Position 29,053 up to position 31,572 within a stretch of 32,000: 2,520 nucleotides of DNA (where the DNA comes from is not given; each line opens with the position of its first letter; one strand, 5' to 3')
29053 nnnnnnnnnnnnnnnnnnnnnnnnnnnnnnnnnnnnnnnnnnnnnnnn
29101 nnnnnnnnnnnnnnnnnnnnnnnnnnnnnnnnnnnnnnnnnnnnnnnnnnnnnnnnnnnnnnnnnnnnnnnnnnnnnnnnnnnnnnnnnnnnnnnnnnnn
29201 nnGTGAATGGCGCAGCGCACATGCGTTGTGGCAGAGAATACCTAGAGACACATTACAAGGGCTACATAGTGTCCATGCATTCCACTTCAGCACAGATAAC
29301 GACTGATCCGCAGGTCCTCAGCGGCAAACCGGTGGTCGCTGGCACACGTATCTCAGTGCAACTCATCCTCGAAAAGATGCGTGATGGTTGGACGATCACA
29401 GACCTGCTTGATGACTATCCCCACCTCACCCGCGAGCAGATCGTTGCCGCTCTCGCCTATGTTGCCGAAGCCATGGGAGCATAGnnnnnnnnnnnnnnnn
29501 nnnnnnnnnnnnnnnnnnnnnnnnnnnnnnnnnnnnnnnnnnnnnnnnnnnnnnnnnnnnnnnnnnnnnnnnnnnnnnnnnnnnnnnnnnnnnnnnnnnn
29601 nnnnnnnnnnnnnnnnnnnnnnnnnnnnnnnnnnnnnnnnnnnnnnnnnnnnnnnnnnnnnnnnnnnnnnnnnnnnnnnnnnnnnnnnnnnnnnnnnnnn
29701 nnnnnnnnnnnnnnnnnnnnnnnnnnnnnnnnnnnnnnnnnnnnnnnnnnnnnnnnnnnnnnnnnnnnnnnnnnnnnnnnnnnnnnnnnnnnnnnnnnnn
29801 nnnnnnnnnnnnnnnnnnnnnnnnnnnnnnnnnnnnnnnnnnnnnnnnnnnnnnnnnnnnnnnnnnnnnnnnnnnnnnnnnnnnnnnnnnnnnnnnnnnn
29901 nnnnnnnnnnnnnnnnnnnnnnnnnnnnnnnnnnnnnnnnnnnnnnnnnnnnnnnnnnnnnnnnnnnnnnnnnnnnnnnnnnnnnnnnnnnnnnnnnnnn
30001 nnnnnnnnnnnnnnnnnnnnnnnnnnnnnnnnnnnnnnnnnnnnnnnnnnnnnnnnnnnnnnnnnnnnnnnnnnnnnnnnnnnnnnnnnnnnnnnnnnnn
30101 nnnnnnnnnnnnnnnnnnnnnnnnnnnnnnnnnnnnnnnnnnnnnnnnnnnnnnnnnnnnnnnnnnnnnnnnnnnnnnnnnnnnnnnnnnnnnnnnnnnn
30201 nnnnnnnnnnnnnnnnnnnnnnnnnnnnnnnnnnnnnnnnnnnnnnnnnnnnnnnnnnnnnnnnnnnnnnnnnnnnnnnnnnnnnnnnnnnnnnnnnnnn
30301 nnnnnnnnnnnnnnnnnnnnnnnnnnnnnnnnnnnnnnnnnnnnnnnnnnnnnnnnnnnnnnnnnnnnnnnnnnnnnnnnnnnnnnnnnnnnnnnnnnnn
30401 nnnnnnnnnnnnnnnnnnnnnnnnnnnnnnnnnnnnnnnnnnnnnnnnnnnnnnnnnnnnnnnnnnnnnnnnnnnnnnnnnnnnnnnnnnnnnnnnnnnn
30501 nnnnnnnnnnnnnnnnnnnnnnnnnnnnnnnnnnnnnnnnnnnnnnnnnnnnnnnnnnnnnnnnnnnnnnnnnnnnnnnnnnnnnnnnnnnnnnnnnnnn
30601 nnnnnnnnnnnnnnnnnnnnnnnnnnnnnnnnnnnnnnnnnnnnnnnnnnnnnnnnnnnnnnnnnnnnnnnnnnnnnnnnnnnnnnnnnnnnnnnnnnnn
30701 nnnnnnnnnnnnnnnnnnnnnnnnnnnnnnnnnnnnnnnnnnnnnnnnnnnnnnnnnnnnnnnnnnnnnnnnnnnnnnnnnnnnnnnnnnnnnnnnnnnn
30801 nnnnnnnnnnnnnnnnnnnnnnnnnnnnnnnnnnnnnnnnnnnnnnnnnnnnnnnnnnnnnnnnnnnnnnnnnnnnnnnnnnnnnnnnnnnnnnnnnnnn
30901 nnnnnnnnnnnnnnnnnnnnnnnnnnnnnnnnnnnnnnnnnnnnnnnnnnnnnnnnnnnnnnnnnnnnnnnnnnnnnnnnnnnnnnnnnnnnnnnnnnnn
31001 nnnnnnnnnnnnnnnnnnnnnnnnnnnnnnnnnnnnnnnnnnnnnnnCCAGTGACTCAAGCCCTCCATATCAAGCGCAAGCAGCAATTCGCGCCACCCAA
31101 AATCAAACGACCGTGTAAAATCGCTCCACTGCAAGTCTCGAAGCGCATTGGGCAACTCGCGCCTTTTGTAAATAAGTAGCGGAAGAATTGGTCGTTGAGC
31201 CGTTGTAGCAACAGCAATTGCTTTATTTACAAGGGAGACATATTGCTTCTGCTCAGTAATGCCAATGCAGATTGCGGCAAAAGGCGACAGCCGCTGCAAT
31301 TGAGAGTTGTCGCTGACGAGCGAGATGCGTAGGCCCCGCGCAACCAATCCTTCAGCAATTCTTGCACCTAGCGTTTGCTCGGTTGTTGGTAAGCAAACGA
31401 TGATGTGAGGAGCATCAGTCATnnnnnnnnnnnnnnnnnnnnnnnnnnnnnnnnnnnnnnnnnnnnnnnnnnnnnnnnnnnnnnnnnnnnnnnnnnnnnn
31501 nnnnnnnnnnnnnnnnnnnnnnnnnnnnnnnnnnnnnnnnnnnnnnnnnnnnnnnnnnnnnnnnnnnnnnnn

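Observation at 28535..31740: Low-GC roughly 3.2-kb island carrying a MazG-like NTPase, an orphan DUF433 protein and a double-TIR membrane protein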

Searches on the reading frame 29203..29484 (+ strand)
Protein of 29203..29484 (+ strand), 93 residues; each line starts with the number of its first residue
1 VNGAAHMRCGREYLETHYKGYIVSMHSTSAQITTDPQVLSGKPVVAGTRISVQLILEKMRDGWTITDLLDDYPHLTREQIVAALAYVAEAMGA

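Call 4: search_protein_families(library=pfam, proteins=[window:29203-29484:+], max_evalue=0.01)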
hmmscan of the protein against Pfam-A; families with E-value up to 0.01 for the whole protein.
window:29203-29484:+ (93 aa): 1 family
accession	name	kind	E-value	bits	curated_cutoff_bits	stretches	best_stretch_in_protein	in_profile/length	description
PF04255.20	DUF433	-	5.9e-24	84.1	23.6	1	32-86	1-55/56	Protein of unknown function (DUF433)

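Call 5: search_protein_families(library=padloc, proteins=[window:29203-29484:+], max_evalue=0.01)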
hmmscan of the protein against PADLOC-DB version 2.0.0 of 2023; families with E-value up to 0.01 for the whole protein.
window:29203-29484:+ (93 aa): 0 families

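Call 6: search_protein_families(library=ncbifam, proteins=[window:29203-29484:+], max_evalue=0.01)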
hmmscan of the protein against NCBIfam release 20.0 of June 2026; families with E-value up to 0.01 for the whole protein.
window:29203-29484:+ (93 aa): 0 families

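Call 34: find_homologous_proteins(query=window:29203-29484:+)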
Query window:29203-29484:+ (93 aa): 183 proteins with E <= 0.001 among 189 candidates; the best 120 are listed.
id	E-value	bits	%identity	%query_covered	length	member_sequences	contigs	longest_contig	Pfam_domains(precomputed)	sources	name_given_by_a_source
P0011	2.3e-50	186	100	94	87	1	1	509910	PF04255.21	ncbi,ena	-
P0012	8.7e-36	139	96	76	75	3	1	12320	PF04255.21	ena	-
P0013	1.0e-32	129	89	76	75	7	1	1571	PF04255.21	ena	-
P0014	2.4e-31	125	77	85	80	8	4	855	PF04255.21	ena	-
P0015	7.9e-31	123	86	76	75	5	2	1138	PF04255.21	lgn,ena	-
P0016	8.6e-30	120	80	76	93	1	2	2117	PF04255.21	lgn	-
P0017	2.4e-29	119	79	76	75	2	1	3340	PF04255.21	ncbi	ncbi:MAG: DUF433 domain-containing protein [Nitrososphaerota archaeon]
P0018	2.9e-29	118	79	77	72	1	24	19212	PF04255.21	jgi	jgi:uncharacterized protein (DUF433 family)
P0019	3.6e-29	118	80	76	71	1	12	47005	PF04255.21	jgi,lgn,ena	-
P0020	3.6e-29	118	84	73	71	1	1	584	PF04255.21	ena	-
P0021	6.3e-29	117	88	69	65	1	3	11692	PF04255.21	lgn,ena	-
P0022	1.1e-28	117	78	77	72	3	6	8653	PF04255.21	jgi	jgi:uncharacterized protein (DUF433 family)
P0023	1.3e-28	116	81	73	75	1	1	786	PF04255.21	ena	-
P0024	1.3e-28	116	79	73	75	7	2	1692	PF04255.21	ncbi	-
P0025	1.4e-28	116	81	73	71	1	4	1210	PF04255.21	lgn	-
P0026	1.5e-28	116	84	69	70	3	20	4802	PF04255.21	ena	-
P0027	1.7e-28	116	86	69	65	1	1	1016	PF04255.21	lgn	-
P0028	2.4e-28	115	87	67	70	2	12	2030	PF04255.21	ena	-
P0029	2.9e-28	115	84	69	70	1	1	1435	PF04255.21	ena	-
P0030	3.6e-28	115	85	70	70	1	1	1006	PF04255.21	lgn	-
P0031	4.6e-28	115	64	89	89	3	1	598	PF04255.21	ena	-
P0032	5.0e-28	114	80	59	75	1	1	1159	PF04255.21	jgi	jgi:uncharacterized protein (DUF433 family)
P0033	5.2e-28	114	85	71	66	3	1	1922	PF04255.21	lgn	-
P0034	6.3e-28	114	84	69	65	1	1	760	PF04255.21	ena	-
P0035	6.5e-28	114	84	69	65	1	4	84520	PF04255.21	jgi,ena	jgi:uncharacterized protein (DUF433 family)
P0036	6.7e-28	114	83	70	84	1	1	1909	PF04255.21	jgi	jgi:uncharacterized protein (DUF433 family)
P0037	7.3e-28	114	78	73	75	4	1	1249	PF04255.21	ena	-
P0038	1.1e-27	113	80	63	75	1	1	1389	PF04255.21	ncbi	-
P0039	1.1e-27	113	75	76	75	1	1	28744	PF04255.21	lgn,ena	-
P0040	1.2e-27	113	87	66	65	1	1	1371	PF04255.21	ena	-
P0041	1.3e-27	113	82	59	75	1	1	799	PF04255.21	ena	-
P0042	1.4e-27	113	78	73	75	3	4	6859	PF04255.21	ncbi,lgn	-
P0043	1.5e-27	113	76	76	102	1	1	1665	PF04255.21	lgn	-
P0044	1.7e-27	113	84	69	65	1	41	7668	PF04255.21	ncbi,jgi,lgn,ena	jgi:uncharacterized protein (DUF433 family)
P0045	1.7e-27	113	84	69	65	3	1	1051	PF04255.21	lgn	-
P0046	2.6e-27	112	78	63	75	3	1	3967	PF04255.21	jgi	jgi:uncharacterized protein (DUF433 family)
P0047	2.8e-27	112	79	72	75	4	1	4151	PF04255.21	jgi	jgi:uncharacterized protein (DUF433 family)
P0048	3.0e-27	112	72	80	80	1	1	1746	PF04255.21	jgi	jgi:uncharacterized protein (DUF433 family)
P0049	3.2e-27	112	79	71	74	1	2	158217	PF04255.21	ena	-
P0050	4.5e-27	111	83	69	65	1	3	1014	PF04255.21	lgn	-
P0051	5.1e-27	111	75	73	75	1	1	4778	PF04255.21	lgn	-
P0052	5.3e-27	111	76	73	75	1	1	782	PF04255.21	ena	-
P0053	6.2e-27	111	80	69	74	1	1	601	PF04255.21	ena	-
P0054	7.5e-27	111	78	72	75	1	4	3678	PF04255.21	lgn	-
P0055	7.7e-27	111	76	73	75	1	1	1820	PF04255.21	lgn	-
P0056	8.3e-27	111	78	72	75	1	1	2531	PF04255.21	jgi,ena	jgi:uncharacterized protein (DUF433 family)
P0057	1.2e-26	110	83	69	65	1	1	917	PF04255.21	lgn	-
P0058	1.5e-26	110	76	73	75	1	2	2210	PF04255.21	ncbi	-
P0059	1.8e-26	109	77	70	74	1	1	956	PF04255.21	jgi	jgi:uncharacterized protein (DUF433 family)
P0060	2.3e-26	109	77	70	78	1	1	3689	PF04255.21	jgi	jgi:uncharacterized protein (DUF433 family)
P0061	2.3e-26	109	77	70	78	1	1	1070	PF04255.21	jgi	jgi:uncharacterized protein (DUF433 family)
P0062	2.3e-26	109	76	72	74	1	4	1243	PF04255.21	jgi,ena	-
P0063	2.5e-26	109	77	70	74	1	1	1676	PF04255.21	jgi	jgi:uncharacterized protein (DUF433 family)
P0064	2.6e-26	109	78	70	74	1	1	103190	PF04255.21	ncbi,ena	-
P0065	2.6e-26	109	90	62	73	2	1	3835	PF04255.21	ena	-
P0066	2.8e-26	109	74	77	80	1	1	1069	PF04255.21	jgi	jgi:uncharacterized protein (DUF433 family)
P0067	3.2e-26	109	76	71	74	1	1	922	PF04255.21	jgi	jgi:uncharacterized protein (DUF433 family)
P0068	3.4e-26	109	76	71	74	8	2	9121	PF04255.21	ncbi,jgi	ncbi:MAG TPA: DUF433 domain-containing protein [Ktedonobacterales bacterium]|jgi:uncharacterized pro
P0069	3.8e-26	108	78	70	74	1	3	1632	PF04255.21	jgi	jgi:uncharacterized protein (DUF433 family)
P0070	3.8e-26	108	72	76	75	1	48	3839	PF04255.21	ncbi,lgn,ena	ncbi:MAG TPA: DUF433 domain-containing protein [Ktedonobacterales bacterium]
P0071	5.0e-26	108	77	70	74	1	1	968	PF04255.21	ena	-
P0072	7.2e-26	108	83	69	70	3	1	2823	PF04255.21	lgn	-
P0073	7.6e-26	107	72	76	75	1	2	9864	PF04255.21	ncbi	-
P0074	9.0e-26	107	78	73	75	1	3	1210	PF04255.21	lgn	-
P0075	1.2e-25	107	75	70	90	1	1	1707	PF04255.21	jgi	jgi:uncharacterized protein (DUF433 family)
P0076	1.4e-25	107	70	76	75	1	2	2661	PF04255.21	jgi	jgi:uncharacterized protein (DUF433 family)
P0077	1.7e-25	106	75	70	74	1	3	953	PF04255.21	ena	-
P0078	1.7e-25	106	65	89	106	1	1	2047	PF04255.21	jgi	jgi:uncharacterized protein (DUF433 family)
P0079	1.8e-25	106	80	69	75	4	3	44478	PF04255.21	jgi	-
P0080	1.8e-25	106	79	56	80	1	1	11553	PF04255.21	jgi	jgi:uncharacterized protein (DUF433 family)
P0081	1.9e-25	106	75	66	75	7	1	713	PF04255.21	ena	-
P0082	1.9e-25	106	78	70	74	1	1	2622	PF04255.21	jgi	jgi:uncharacterized protein (DUF433 family)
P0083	2.1e-25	106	77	71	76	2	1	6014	PF04255.21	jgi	jgi:uncharacterized protein (DUF433 family)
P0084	2.4e-25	106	76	71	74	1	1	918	PF04255.21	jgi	jgi:uncharacterized protein (DUF433 family)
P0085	2.6e-25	106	79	66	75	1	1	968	PF04255.21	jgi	jgi:uncharacterized protein (DUF433 family)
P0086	2.6e-25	106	76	73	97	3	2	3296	PF04255.21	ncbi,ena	-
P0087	2.8e-25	106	76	71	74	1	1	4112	PF04255.21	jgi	jgi:uncharacterized protein (DUF433 family)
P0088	2.9e-25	106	77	69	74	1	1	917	PF04255.21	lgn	-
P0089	3.1e-25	106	73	69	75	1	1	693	PF04255.21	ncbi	-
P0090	3.2e-25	105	77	67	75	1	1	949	PF04255.21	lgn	-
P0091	3.2e-25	105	73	73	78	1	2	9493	PF04255.21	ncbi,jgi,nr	ncbi:MAG TPA: DUF433 domain-containing protein [Ktedonobacterales bacterium]|jgi:uncharacterized pro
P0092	3.3e-25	105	79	71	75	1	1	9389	PF04255.21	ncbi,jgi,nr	ncbi:MAG TPA: DUF433 domain-containing protein [Ktedonobacterales bacterium]|jgi:uncharacterized pro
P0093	3.4e-25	105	79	57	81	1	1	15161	PF04255.21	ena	-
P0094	3.4e-25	105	76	71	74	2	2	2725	PF04255.21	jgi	jgi:uncharacterized protein (DUF433 family)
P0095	3.5e-25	105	75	70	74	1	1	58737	PF04255.21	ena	-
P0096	3.5e-25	105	74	70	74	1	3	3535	PF04255.21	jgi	jgi:uncharacterized protein (DUF433 family)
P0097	4.0e-25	105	75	72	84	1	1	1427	PF04255.21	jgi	jgi:uncharacterized protein (DUF433 family)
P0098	4.0e-25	105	79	68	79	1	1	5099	PF04255.21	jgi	jgi:uncharacterized protein (DUF433 family)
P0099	4.4e-25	105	75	70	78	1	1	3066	PF04255.21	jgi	jgi:uncharacterized protein (DUF433 family)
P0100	4.7e-25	105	75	70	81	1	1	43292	PF04255.21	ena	-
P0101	5.4e-25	105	79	72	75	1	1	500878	PF04255.21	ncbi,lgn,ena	-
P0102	6.4e-25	105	80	59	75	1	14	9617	PF04255.21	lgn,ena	-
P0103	6.6e-25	104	75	72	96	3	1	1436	PF04255.21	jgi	jgi:uncharacterized protein (DUF433 family)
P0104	6.7e-25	104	74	70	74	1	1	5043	PF04255.21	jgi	jgi:uncharacterized protein (DUF433 family)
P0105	6.9e-25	104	79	67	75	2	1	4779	PF04255.21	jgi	jgi:uncharacterized protein (DUF433 family)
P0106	7.4e-25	104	71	71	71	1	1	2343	PF04255.21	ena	-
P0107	7.7e-25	104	72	73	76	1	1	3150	PF04255.21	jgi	jgi:uncharacterized protein (DUF433 family)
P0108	7.7e-25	104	76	68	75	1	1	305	PF04255.21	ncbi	-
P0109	7.8e-25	104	73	71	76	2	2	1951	PF04255.21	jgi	jgi:uncharacterized protein (DUF433 family)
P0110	8.2e-25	104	74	65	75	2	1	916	PF04255.21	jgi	-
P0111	8.4e-25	104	74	73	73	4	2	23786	PF04255.21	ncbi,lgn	ncbi:MAG TPA: DUF433 domain-containing protein [Ktedonobacterales bacterium]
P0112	8.7e-25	104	74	70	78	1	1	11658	PF04255.21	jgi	jgi:uncharacterized protein (DUF433 family)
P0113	9.3e-25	104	74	70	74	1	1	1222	PF04255.21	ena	-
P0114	1.1e-24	104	69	73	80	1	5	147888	PF04255.21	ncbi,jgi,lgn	ncbi:MAG TPA: DUF433 domain-containing protein [Ktedonobacterales bacterium]|jgi:uncharacterized pro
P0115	1.3e-24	104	74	70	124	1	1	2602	PF04255.21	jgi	jgi:uncharacterized protein (DUF433 family)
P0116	1.4e-24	103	74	71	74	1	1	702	PF04255.21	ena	-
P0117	1.5e-24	103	77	71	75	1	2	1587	PF04255.21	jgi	jgi:uncharacterized protein (DUF433 family)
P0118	1.6e-24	103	75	60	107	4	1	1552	PF04255.21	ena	-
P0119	2.3e-24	103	75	72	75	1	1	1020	PF04255.21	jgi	jgi:uncharacterized protein (DUF433 family)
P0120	2.5e-24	103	77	57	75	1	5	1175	PF04255.21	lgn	-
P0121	2.5e-24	103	72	70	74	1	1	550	PF04255.21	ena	-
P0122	2.8e-24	102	73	71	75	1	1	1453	PF04255.21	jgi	jgi:uncharacterized protein (DUF433 family)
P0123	2.8e-24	102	69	76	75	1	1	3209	PF04255.21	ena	-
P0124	3.0e-24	102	72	70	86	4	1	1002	PF04255.21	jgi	jgi:uncharacterized protein (DUF433 family)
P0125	3.2e-24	102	77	69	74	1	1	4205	PF04255.21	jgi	jgi:uncharacterized protein (DUF433 family)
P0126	3.5e-24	102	72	70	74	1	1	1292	PF04255.21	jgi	jgi:uncharacterized protein (DUF433 family)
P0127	4.2e-24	102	75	69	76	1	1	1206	PF04255.21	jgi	jgi:uncharacterized protein (DUF433 family)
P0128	4.2e-24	102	72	70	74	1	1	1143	PF04255.21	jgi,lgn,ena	jgi:Uncharacterized conserved protein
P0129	4.4e-24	102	75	69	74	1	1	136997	PF04255.21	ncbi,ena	-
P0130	4.5e-24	102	78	59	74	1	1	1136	PF04255.21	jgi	jgi:uncharacterized protein (DUF433 family)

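Call 36: find_encoding_contigs(protein=P0012, flank=6000, max_places=3)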
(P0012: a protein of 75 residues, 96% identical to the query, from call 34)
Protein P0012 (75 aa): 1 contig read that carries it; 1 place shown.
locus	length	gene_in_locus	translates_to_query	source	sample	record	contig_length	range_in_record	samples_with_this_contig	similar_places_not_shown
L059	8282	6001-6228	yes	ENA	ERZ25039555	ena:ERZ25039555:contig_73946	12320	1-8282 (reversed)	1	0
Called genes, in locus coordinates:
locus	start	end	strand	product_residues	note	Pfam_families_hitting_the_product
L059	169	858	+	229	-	PF00027:cNMP_binding, PF13545:HTH_Crp_2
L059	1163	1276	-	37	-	-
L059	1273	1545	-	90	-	-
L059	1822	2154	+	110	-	PF22751:DUF488-N3a, PF04343:DUF488, PF22752:DUF488-N3i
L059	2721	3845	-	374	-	PF06305:LapA_dom (faint)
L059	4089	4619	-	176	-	PF00903:Glyoxalase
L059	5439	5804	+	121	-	-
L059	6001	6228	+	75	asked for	PF04255:DUF433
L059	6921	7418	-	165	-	PF01144:CoA_trans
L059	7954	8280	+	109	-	?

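Call 37: find_encoding_contigs(protein=P0019, flank=3000, max_places=4)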
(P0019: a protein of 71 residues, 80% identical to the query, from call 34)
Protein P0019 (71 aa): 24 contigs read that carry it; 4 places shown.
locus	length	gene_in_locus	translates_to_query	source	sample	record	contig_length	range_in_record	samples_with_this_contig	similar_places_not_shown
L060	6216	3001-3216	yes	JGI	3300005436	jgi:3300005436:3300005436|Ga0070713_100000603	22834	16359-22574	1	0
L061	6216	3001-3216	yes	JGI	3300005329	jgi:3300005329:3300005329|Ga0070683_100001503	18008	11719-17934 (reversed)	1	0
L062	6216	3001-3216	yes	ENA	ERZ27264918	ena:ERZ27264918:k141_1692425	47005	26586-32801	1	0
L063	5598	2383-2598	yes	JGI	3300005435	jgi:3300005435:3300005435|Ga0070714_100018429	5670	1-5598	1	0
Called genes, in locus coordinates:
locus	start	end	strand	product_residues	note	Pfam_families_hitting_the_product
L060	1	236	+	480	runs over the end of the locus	-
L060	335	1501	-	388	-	PF06305:LapA_dom (weak)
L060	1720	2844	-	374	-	PF13669:Glyoxalase_4 (faint), PF00903:Glyoxalase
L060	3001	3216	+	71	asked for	PF04255:DUF433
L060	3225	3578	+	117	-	PF18478:PIN_10, PF18480:DUF5615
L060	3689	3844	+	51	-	-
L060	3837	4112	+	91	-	PF03819:MazG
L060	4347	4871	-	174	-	PF13826:Monooxy_af470-like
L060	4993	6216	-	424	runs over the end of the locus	PF04542:Sigma70_r2, PF08281:Sigma70_r4_2, PF04545:Sigma70_r4 (weak)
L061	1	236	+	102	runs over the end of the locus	?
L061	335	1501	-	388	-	PF06305:LapA_dom (weak)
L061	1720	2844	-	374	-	PF13669:Glyoxalase_4 (faint), PF00903:Glyoxalase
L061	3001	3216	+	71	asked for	PF04255:DUF433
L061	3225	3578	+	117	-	PF18478:PIN_10, PF18480:DUF5615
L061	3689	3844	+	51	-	-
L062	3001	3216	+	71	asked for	PF04255:DUF433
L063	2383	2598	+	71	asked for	PF04255:DUF433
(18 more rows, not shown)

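Call 52: search_protein_families(library=pfam, proteins=[L059:5439-5804:+], max_evalue=0.0001)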
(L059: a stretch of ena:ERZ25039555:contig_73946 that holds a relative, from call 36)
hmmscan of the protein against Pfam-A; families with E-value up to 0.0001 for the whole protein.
L059:5439-5804:+ (121 aa): 0 families

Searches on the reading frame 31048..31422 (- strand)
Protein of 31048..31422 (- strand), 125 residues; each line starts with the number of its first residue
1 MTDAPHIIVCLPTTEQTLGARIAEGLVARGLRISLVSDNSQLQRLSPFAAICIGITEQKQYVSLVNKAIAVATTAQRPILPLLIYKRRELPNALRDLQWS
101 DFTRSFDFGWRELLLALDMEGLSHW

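Call 79: search_protein_families(library=pfam, proteins=[window:31048-31422:-], max_evalue=1)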
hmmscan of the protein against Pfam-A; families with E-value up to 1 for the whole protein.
seq(125 aa): 2 families
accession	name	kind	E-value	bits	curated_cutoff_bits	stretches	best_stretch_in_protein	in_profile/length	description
PF13676.11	TIR_2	-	0.0073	17.2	28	1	65-113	68-121/122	TIR domain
PF15003.11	HAUS2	-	0.23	11.6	27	1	79-117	129-167/191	HAUS augmin-like complex subunit 2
